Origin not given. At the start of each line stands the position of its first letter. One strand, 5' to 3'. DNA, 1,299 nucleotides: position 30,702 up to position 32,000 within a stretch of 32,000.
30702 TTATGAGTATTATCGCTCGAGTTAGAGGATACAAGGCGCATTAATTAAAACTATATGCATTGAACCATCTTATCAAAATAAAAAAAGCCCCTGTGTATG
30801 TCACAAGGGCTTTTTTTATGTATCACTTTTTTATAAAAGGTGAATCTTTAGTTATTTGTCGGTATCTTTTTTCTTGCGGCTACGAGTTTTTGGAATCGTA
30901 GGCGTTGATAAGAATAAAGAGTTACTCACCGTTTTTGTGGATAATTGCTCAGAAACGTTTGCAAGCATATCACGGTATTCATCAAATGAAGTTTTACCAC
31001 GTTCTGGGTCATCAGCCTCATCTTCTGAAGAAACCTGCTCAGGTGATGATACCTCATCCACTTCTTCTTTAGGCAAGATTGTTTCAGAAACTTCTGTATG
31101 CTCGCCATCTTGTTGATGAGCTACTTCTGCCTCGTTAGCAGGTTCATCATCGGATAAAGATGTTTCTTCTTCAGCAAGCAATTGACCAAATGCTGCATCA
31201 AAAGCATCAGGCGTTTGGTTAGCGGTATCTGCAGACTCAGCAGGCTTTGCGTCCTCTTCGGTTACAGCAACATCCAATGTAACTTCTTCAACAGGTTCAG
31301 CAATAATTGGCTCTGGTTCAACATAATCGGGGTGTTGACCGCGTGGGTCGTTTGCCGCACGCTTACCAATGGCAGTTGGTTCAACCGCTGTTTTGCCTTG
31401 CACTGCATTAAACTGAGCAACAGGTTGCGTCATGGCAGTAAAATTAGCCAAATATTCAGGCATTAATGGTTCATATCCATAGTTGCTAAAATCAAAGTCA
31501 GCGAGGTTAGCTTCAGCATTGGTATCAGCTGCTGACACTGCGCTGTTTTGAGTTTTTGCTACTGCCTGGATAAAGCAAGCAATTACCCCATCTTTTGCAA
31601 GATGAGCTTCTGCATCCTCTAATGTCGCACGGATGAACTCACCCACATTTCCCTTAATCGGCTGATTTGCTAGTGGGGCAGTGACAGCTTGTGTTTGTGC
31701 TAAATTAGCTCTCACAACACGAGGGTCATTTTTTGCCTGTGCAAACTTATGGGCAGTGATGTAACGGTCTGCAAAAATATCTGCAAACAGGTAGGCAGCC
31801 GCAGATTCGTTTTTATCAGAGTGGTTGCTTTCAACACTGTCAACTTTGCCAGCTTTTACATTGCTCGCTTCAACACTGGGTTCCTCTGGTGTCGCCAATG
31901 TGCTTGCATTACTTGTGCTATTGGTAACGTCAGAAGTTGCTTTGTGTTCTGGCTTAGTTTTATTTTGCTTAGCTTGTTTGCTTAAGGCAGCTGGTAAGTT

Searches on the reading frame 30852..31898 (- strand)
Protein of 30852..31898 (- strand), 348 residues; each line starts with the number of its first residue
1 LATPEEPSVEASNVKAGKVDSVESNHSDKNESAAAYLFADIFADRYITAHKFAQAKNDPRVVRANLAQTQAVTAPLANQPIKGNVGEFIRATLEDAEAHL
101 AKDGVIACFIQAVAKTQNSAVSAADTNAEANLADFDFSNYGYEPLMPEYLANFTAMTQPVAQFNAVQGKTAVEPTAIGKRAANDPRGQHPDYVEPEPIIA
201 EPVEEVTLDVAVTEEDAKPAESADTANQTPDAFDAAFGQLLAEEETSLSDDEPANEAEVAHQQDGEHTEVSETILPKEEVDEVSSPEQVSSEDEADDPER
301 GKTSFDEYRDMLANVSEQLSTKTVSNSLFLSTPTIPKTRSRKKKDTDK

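Call 78: find_encoding_contigs(protein=window:30852-31898:-, flank=10000, max_places=2)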
Protein window:30852-31898:- (348 aa): no gene with exactly this product is on record in the collection.
